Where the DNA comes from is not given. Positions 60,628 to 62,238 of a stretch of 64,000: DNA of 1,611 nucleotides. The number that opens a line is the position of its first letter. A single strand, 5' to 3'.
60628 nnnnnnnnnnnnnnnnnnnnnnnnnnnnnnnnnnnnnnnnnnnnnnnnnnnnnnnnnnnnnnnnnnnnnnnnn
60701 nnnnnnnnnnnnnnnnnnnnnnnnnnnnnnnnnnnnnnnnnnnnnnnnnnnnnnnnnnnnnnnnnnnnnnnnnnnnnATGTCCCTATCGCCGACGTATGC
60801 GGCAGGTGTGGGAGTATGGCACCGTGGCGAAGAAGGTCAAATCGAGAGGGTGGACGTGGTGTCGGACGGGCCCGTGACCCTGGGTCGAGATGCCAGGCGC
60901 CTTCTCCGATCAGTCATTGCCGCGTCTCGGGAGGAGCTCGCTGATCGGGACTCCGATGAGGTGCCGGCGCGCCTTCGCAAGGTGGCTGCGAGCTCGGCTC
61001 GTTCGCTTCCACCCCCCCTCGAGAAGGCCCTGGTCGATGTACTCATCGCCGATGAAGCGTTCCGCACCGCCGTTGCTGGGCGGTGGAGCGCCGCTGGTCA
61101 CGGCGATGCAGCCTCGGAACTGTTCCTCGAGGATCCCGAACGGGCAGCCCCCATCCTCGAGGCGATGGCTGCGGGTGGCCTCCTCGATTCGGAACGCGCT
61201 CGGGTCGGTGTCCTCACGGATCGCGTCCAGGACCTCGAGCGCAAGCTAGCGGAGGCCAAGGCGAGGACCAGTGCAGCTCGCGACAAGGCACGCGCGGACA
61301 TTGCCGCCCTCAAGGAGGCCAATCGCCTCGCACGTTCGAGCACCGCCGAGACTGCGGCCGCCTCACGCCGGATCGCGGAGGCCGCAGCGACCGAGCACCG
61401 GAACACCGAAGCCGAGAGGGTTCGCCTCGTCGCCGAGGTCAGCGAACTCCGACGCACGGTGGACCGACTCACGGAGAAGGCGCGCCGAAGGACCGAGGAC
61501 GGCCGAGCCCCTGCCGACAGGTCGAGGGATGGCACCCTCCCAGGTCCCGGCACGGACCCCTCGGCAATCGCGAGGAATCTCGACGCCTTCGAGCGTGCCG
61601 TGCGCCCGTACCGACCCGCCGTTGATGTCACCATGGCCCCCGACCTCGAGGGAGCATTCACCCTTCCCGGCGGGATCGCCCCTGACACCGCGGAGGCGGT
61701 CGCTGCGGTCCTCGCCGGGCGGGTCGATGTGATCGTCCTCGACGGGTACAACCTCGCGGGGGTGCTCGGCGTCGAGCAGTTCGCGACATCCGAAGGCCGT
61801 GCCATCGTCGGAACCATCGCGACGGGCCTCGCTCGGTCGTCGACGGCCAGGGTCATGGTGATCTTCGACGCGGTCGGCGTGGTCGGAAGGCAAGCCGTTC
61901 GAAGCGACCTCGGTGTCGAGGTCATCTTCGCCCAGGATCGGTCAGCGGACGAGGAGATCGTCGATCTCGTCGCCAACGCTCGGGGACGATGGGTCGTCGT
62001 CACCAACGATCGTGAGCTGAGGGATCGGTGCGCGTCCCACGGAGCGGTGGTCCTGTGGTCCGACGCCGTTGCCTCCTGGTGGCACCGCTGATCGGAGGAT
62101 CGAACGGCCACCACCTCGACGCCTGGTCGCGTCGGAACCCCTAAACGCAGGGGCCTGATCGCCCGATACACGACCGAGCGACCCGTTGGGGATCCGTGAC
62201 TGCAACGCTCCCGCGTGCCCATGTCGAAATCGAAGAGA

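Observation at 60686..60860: Leader-peptide attenuator upstream of ilvBNC, overlapping the annotated start of the divergent NYN gene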

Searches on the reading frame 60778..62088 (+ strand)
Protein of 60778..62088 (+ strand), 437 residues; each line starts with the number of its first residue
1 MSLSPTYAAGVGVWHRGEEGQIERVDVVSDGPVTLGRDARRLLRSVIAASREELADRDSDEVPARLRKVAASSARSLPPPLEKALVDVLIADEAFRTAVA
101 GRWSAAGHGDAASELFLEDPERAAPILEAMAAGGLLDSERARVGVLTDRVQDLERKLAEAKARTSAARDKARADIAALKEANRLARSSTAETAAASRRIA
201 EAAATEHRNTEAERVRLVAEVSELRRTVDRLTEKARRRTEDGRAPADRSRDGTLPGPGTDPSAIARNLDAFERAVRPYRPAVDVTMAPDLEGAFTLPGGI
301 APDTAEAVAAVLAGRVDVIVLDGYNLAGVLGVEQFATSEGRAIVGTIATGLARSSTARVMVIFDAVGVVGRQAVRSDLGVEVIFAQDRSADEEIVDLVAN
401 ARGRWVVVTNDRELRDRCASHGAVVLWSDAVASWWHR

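Call 19: search_protein_families(library=pfam, proteins=[window:60778-62088:+], max_evalue=0.01)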
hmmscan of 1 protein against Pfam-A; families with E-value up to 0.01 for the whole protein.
window:60778-62088:+ (437 aa): 3 families
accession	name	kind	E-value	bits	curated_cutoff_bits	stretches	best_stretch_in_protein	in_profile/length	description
PF05991.17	NYN_YacP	-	7.9e-09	36.2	24.6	1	319-428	1-120/166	YacP-like NYN domain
PF18478.7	PIN_10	-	0.00086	19.8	26.2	1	382-424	33-72/84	PIN like domain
PF18477.7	PIN_9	-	0.0082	16.8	26.3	1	381-425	67-110/116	PIN like domain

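Call 49: search_protein_families(library=ncbifam, proteins=[window:60874-62088:+], max_evalue=0.00001)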
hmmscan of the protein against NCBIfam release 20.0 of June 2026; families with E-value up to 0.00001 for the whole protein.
window:60874-62088:+ (405 aa): 0 families
